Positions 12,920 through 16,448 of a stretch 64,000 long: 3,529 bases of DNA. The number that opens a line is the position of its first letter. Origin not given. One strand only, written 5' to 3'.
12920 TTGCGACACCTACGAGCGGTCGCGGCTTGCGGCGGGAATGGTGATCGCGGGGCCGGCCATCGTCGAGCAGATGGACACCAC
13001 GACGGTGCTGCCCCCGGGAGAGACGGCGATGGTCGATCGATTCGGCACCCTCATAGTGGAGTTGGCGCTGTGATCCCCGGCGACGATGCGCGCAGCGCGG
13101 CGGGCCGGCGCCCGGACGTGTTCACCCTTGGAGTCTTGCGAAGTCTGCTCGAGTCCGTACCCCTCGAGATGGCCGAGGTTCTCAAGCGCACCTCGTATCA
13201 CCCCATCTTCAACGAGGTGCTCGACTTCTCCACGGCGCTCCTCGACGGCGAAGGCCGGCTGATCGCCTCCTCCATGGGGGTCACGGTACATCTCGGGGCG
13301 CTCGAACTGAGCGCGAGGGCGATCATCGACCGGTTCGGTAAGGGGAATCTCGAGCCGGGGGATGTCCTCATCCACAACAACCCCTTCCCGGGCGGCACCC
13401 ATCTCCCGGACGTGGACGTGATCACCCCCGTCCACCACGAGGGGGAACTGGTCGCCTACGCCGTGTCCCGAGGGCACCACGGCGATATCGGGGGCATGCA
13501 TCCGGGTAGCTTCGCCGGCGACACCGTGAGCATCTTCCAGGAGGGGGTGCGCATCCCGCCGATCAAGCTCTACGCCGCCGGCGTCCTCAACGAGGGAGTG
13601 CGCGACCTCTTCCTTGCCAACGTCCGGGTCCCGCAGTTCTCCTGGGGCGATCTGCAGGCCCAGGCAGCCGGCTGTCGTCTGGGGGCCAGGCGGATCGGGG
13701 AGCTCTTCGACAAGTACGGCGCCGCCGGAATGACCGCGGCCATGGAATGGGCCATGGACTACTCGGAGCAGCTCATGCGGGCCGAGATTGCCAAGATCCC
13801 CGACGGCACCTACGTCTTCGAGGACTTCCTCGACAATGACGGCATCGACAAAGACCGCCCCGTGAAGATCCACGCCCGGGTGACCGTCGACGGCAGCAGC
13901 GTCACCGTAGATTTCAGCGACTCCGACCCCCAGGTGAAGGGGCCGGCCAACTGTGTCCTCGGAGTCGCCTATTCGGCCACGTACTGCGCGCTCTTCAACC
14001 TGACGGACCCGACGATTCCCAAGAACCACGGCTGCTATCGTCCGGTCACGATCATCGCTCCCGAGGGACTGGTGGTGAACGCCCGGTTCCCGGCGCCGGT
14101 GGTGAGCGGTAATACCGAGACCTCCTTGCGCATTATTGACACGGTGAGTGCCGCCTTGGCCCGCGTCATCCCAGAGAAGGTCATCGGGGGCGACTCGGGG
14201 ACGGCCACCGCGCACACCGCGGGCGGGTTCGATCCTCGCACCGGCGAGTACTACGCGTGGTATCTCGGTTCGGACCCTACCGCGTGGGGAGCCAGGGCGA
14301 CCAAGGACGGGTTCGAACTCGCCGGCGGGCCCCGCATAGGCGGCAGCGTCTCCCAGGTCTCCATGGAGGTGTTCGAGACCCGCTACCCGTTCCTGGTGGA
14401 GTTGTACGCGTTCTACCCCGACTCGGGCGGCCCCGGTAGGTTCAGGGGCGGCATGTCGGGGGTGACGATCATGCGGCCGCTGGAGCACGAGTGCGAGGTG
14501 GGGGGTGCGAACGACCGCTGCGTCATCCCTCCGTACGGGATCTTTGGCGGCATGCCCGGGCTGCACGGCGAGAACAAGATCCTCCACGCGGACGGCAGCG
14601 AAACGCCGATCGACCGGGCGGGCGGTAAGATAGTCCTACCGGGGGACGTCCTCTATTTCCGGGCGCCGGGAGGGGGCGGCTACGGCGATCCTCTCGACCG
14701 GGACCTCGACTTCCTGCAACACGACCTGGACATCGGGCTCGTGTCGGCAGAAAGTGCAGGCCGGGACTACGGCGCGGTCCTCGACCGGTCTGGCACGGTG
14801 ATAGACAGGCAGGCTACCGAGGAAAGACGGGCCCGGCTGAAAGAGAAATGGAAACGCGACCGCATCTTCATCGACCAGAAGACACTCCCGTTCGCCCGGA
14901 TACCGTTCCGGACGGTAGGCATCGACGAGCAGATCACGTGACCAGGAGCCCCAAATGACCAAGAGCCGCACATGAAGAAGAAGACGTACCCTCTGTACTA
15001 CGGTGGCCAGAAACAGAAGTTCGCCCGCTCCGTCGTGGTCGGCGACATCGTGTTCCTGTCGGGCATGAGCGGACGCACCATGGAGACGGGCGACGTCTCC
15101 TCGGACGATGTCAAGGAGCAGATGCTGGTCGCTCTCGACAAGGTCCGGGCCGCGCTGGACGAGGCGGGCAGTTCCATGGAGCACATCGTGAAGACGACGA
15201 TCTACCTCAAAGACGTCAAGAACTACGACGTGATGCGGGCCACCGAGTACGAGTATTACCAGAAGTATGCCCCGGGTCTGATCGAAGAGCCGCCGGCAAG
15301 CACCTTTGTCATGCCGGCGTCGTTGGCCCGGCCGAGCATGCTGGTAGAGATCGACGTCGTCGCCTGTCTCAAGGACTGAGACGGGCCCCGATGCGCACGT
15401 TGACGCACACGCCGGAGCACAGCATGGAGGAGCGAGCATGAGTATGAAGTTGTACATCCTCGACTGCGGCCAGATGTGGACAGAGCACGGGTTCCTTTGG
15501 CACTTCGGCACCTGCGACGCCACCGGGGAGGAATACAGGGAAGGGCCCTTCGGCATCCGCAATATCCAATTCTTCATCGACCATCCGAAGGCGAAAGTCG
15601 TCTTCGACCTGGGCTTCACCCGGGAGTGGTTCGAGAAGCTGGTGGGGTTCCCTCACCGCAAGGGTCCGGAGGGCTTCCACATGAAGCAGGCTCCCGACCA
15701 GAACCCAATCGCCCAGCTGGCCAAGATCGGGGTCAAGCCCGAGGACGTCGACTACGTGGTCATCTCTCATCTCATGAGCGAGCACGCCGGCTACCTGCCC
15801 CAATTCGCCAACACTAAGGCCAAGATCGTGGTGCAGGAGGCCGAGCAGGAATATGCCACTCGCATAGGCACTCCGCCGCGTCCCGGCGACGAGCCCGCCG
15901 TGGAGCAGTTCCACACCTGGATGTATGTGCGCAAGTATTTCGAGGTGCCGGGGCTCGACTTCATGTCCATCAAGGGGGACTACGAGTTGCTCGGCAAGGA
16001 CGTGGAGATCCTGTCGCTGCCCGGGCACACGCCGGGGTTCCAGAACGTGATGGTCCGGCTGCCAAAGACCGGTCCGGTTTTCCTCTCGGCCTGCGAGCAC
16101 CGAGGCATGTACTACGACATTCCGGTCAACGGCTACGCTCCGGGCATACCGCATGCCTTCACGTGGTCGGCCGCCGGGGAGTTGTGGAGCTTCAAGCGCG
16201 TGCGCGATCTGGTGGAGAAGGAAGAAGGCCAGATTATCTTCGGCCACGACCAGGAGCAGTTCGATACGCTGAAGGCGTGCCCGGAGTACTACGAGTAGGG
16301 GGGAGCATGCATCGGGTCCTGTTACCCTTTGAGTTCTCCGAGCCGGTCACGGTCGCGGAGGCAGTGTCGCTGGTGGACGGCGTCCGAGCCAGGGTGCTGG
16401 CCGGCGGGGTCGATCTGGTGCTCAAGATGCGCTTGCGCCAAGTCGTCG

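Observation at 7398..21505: Unusual catabolic cluster: Rut-like helper enzymes, ATP-dependent hydantoinase/oxoprolinase pair, three-subunit molybdenum hydroxylase and isochorismatase-family amidohydrolase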

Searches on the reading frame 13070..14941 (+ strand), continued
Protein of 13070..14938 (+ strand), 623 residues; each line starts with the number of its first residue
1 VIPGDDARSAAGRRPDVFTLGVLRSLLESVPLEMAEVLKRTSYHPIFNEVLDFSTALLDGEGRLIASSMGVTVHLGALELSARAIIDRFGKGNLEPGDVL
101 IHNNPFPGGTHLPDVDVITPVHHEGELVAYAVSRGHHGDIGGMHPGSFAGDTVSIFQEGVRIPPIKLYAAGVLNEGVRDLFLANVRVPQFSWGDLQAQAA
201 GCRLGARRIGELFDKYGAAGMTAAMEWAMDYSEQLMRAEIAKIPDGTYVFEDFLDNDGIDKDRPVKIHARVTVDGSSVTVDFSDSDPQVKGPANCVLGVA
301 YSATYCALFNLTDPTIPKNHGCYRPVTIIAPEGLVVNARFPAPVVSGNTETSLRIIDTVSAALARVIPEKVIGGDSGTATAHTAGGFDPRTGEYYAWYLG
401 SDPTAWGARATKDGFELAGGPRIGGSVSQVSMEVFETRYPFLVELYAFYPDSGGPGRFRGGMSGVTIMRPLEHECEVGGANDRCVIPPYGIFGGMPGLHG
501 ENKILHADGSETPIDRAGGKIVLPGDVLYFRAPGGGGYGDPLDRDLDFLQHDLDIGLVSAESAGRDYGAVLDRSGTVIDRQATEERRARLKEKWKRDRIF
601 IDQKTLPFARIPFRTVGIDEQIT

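Call 80: search_protein_families(library=pfam, proteins=[L118:4999-5895:+, L118:5912-6709:+, L118:6726-7463:+, L118:16461-16979:+, L110:9653-10963:+, L110:12398-13879:+, L105:7608-8753:+], max_evalue=0.1)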
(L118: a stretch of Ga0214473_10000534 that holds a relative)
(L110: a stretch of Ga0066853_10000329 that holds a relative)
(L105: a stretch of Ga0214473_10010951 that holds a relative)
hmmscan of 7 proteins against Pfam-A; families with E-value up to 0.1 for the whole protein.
L118:4999-5895:+ (298 aa): 4 families
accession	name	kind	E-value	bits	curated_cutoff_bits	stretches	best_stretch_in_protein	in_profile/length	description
PF17409.8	MoaF_C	-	4.9e-55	184.5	22.1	2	182-294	1-112/113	MoaF C-terminal domain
PF10703.15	MoaF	-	8.9e-36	122.5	23.3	2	29-141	1-108/108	MoaF N-terminal domain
PF22036.2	MoaF_like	-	6.3e-13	48.9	27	2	55-133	1-76/94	MoaF-like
PF05870.17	PA_decarbox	-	0.0062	16.6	24.6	1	186-270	2-86/158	Phenolic acid decarboxylase (PAD)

L118:5912-6709:+ (265 aa): 8 families
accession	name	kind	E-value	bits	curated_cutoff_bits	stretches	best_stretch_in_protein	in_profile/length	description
PF13561.12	adh_short_C2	-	8.8e-62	209.2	27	1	19-254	6-236/236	Enoyl-(Acyl carrier protein) reductase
PF00106.31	adh_short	-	4.3e-55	186.7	26.6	1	10-193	1-190/195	short chain dehydrogenase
PF08659.16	KR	-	1.6e-11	44.9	22.6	1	12-164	3-161/180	KR domain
PF23441.1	SDR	-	0.0012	18.8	27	1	52-194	62-203/258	SDR-like rossmann domain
PF13460.12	NAD_binding_10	-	0.003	17.9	27.2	1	16-93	1-72/184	NAD(P)H-binding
PF01370.27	Epimerase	-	0.017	15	20.9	1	12-129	1-112/240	NAD dependent epimerase/dehydratase family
PF02254.24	TrkA_N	-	0.093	13.5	23.8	0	17-68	5-55/116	TrkA-N domain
PF03807.23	F420_oxidored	-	0.095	13.7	21.6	0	10-59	1-50/94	NADP oxidoreductase coenzyme F420-dependent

L118:6726-7463:+ (245 aa): 2 families
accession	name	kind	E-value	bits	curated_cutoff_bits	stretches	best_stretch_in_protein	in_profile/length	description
PF00881.29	Nitroreductase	-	1.6e-32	113.4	23.5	1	27-203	2-167/167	Nitroreductase family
PF14512.11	TM1586_NiRdase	-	2.8e-09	37.3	27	1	43-75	158-190/215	Putative TM nitroreductase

L118:16461-16979:+ (172 aa): 5 families
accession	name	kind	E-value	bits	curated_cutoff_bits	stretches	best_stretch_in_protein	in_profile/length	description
PF03551.20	PadR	-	1.3e-20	73.6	27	1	31-99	1-74/75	Transcriptional regulator PadR-like family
PF04458.17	DUF505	-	0.011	14.6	28.7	1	67-105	370-410/622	Protein of unknown function (DUF505)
PF14277.12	DUF4364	-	0.014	15.7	26.9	1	67-103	39-75/162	Domain of unknown function (DUF4364)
PF25213.1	HVO_A0261_N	-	0.038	14.3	35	0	65-103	42-76/86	HVO_A0261 N-terminal domain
PF02334.22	RTP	-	0.097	13.6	26.7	0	25-109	8-91/113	Replication terminator protein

L110:9653-10963:+ (436 aa): 6 families
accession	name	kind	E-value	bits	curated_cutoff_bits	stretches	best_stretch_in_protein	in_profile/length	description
PF01266.30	DAO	-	1.2e-33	117.5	27.9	1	36-390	1-353/353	FAD dependent oxidoreductase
PF01946.23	Thi4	-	5.5e-05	22.9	26.2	1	33-84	16-65/235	Thi4 family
PF13450.12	NAD_binding_8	-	0.0004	21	21.9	1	39-70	1-30/68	NAD(P)-binding Rossmann-like domain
PF05834.18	Lycopene_cycl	-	0.0023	17.5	23.4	1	36-69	1-34/380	Lycopene cyclase protein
PF07992.20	Pyr_redox_2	-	0.0087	15.9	26.1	1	36-68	2-33/291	Pyridine nucleotide-disulphide oxidoreductase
PF13454.12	NAD_binding_9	-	0.03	14.8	21.8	1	39-73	2-38/155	FAD-NAD(P)-binding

L110:12398-13879:+ (493 aa): 2 families
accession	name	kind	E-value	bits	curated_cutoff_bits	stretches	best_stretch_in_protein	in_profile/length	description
PF13416.11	SBP_bac_8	-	8.4e-17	62.3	27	1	76-401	3-265/279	Bacterial extracellular solute-binding protein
PF01547.30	SBP_bac_1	-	1.9e-13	51.5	26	1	78-377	16-303/307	Bacterial extracellular solute-binding protein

L105:7608-8753:+ (381 aa): 5 families
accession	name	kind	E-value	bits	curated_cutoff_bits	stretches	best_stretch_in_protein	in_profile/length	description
PF00441.29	Acyl-CoA_dh_1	-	7.2e-45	153.2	22.4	1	229-380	1-150/150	Acyl-CoA dehydrogenase, C-terminal domain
PF02771.21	Acyl-CoA_dh_N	-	2.6e-25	89.4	22.9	1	7-115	1-110/113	Acyl-CoA dehydrogenase, N-terminal domain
PF02770.24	Acyl-CoA_dh_M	-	2e-21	76.4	33.3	1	121-216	1-96/97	Acyl-CoA dehydrogenase, middle domain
PF08028.16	Acyl-CoA_dh_2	-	1.3e-19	71.3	22.7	1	246-363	3-128/134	Acyl-CoA dehydrogenase, C-terminal domain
PF22924.1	ACOX_C_alpha1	-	0.00019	21.7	27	1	262-370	49-159/169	Acyl-CoA oxidase, C-alpha1 domain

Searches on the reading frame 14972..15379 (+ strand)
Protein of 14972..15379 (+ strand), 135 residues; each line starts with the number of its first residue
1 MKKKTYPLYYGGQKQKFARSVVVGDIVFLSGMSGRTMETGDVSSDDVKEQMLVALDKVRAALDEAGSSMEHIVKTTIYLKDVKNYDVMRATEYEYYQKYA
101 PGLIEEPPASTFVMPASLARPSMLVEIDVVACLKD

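Call 4: search_protein_families(library=pfam, proteins=[window:14972-15379:+])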
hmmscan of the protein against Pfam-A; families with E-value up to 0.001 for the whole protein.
window:14972-15379:+ (135 aa): 1 family
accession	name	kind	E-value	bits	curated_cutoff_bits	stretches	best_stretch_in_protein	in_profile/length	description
PF01042.26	Ribonuc_L-PSP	-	2.3e-23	82.9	27.3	1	15-132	9-120/121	Endoribonuclease L-PSP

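Call 6: search_protein_families(library=ncbifam, proteins=[window:14972-15379:+], max_evalue=0.00001)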
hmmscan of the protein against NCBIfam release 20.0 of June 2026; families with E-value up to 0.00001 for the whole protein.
window:14972-15379:+ (135 aa): 3 families
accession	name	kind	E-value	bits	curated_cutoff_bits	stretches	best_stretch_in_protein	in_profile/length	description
TIGR00004.1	TIGR00004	subfamily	7.1e-17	61.8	106.25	1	17-132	16-124/125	Rid family detoxifying hydrolase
TIGR03610.1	RutC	equivalog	4.2e-10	39.8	169.1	1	17-132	18-125/127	pyrimidine utilization protein C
NF008490.0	PRK11401.1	equivalog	5.1e-09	36.1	222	1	16-100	16-95/129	enamine/imine deaminase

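Call 37: search_solved_structures(query=window:14972-15379:+, max_evalue=0.001, show_alignments=2)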
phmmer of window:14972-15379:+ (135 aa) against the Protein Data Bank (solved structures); distinct sequences matched with E-value up to 0.001: 48.
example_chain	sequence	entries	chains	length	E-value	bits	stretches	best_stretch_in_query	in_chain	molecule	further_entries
2dyy_A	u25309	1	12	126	7.6e-12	48.5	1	17-113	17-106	UPF0076 protein PH0854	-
3m1x_A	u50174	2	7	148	3e-11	46.6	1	17-130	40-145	putative Endoribonuclease L-PSP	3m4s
3mqw_A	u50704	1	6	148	3e-11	46.6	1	17-130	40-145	putative Endoribonuclease L-PSP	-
1xrg_A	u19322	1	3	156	5.1e-11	45.8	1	17-131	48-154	Putative translation initiation inhibitor, yjgF family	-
3l7q_A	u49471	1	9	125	1.1e-10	44.7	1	17-131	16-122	Putative translation initiation inhibitor, aldR regulator-like protein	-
8v8r_A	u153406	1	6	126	5.2e-10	42.6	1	17-131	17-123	Enamine/imine deaminase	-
5y6u_A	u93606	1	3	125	8.7e-10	41.9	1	17-134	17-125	YabJ protein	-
1qd9_A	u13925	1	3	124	9.2e-10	41.8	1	17-134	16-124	PURINE REGULATORY PROTEIN YABJ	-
9bjy_B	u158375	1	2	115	1.2e-09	41.4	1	24-132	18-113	RidA family protein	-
9bjv_A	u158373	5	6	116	1.3e-09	41.3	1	24-132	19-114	RidA family protein PA5083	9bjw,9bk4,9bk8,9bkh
7cd2_A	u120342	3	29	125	1.5e-09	41.2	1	17-134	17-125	YabJ protein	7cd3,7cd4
2cwj_A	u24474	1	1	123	3.2e-09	40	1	17-102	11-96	putative endonuclease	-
5hp7_A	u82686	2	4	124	9e-09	38.6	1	17-131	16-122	Reactive Intermediate Deaminase A, chloroplastic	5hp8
5v4d_A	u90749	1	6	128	9.4e-09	38.5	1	17-131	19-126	Putative translational inhibitor protein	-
1qu9_A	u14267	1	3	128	1.4e-08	37.9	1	17-129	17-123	YJGF PROTEIN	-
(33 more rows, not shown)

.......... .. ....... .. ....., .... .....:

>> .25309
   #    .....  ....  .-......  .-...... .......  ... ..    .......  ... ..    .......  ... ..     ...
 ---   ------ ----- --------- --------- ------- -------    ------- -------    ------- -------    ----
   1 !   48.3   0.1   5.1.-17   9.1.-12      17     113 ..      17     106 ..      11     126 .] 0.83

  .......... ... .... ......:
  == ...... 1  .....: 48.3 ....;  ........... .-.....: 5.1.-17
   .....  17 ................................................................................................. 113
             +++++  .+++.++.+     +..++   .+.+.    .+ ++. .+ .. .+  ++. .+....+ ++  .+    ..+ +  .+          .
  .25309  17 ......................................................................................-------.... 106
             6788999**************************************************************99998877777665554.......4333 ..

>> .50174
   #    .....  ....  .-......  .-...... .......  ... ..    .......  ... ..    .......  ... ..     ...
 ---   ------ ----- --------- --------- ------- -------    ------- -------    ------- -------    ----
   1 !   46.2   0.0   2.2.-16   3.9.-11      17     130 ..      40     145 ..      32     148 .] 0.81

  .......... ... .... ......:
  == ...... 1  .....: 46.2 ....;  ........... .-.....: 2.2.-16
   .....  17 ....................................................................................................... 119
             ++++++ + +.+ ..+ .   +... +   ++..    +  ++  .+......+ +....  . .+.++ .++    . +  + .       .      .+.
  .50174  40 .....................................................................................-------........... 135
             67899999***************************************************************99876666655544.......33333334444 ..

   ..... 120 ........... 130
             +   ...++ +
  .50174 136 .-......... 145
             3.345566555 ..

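Call 82: search_protein_representatives(protein=window:14972-15379:+)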
Query: 135 residues. Proteins with E-value up to 0.001 (for the whole library): 4263; up to 1e-10: 345; up to 1e-30: 35. The best 150 are listed.
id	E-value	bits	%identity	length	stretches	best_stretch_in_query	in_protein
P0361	3.2e-111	382.4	49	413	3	6-133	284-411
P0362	3.1e-96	333.9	48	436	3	4-132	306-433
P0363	4.9e-96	333.3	46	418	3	3-133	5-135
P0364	7.7e-96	332.7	45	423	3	5-131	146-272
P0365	2.0e-91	318.4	49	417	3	18-132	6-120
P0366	5.1e-86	301.0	44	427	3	6-133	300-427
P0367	1.6e-85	299.4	47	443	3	3-125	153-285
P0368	3.9e-85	298.1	44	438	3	4-128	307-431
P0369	1.8e-84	296.0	43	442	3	2-131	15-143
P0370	1.9e-75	266.8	37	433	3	4-132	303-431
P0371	1.9e-74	263.6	43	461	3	2-133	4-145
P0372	1.3e-73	260.9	50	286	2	3-133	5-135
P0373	3.4e-63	227.3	43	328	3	9-131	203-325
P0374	3.5e-57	207.8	37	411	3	2-131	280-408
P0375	1.5e-56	205.9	38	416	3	2-133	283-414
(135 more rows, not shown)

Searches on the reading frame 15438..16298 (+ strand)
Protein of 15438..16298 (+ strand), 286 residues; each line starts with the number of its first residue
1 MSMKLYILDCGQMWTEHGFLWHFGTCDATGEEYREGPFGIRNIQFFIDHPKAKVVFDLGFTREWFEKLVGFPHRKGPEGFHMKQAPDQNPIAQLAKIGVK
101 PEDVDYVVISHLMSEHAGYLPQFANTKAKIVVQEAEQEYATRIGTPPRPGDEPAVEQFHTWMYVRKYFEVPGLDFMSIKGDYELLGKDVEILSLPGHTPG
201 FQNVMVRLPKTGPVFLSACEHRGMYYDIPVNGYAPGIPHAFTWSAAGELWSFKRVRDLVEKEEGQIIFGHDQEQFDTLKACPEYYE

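Call 5: search_protein_families(library=pfam, proteins=[window:15438-16298:+])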
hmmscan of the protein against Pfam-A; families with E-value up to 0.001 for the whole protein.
window:15438-16298:+ (286 aa): 1 family
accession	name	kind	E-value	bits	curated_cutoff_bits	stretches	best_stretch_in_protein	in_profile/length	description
PF00753.33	Lactamase_B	-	6.3e-06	26.7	22.7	1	46-200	10-133/196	Metallo-beta-lactamase superfamily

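Call 6: search_protein_families(library=ncbifam, proteins=[window:15438-16298:+], max_evalue=0.00001)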
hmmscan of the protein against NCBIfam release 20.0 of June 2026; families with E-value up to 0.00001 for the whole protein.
window:15438-16298:+ (286 aa): 5 families
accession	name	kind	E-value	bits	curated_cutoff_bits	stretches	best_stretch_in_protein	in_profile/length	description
NF045700.1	AHLLactAttM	equivalog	1.2e-29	103.7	390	1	4-281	3-256/257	AttM family quorum-quenching N-acyl homoserine lactonase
NF045699.1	AHLLactAiiA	equivalog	9.2e-25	87.3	375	1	83-285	74-251/251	quorum-quenching N-acyl homoserine lactonase AiiA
NF047925.1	pyridox_lacton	equivalog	3.5e-23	82.7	325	1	3-286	4-268/268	4-pyridoxolactonase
NF047976.1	lactonase_AhlS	equivalog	4.3e-23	81.8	475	1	2-285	2-275/276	AhlS family quorum-quenching N-acyl homoserine lactonase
NF047979.1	lactonase_AidB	equivalog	3.9e-06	26.3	360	0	92-206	82-193/271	AidB family quorum-quenching N-acyl homoserine lactonase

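Call 36: search_solved_structures(query=window:15438-16298:+, max_evalue=0.001)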
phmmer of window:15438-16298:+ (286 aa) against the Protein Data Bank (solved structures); distinct sequences matched with E-value up to 0.001: 19.
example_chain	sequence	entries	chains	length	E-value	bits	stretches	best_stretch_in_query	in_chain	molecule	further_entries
9kho_A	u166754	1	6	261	1.7e-19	73.3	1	45-285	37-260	N-acylhomoserine lactonase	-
9b2i_A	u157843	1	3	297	7.1e-19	71.2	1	4-285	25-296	quorum-quenching N-acyl-homoserine lactonase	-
5eht_A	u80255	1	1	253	8.4e-19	71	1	78-284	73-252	N-acyl homoserine lactonase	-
2br6_A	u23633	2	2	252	9.1e-19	70.9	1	83-284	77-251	AIIA-LIKE PROTEIN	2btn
2a7m_A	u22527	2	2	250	1.7e-18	70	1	83-284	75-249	N-acyl homoserine lactone hydrolase | N-acyl homoserine lactonase AiiA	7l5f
3dha_A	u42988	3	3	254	1.8e-18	69.9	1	83-284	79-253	N-Acyl Homoserine Lactone Hydrolase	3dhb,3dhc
5eh9_A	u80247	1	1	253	1.8e-18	69.9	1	83-284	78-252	N-acyl homoserine lactonase AiiA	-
9khq_A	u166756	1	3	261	2.1e-18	69.7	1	45-285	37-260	N-acylhomoserine lactonase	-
4j5f_A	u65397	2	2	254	2.4e-18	69.5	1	83-284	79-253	N-acyl homoserine lactonase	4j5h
6n9q_P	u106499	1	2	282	4.3e-18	68.7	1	4-285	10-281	Lactonase GcL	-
6n9i_A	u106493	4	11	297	5.3e-18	68.4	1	4-285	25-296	Putative hydrolase | GcL lactonase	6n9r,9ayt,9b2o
9b2j_A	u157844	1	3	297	6e-18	68.2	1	4-285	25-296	quorum-quenching N-acyl-homoserine lactonase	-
9b2p_A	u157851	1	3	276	7.6e-18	67.9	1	4-285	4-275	quorum-quenching N-acyl-homoserine lactonase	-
9b2l_A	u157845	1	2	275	8.3e-18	67.7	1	4-285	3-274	quorum-quenching N-acyl-homoserine lactonase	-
9b2n_A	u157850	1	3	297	1e-17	67.5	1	4-285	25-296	quorum-quenching N-acyl-homoserine lactonase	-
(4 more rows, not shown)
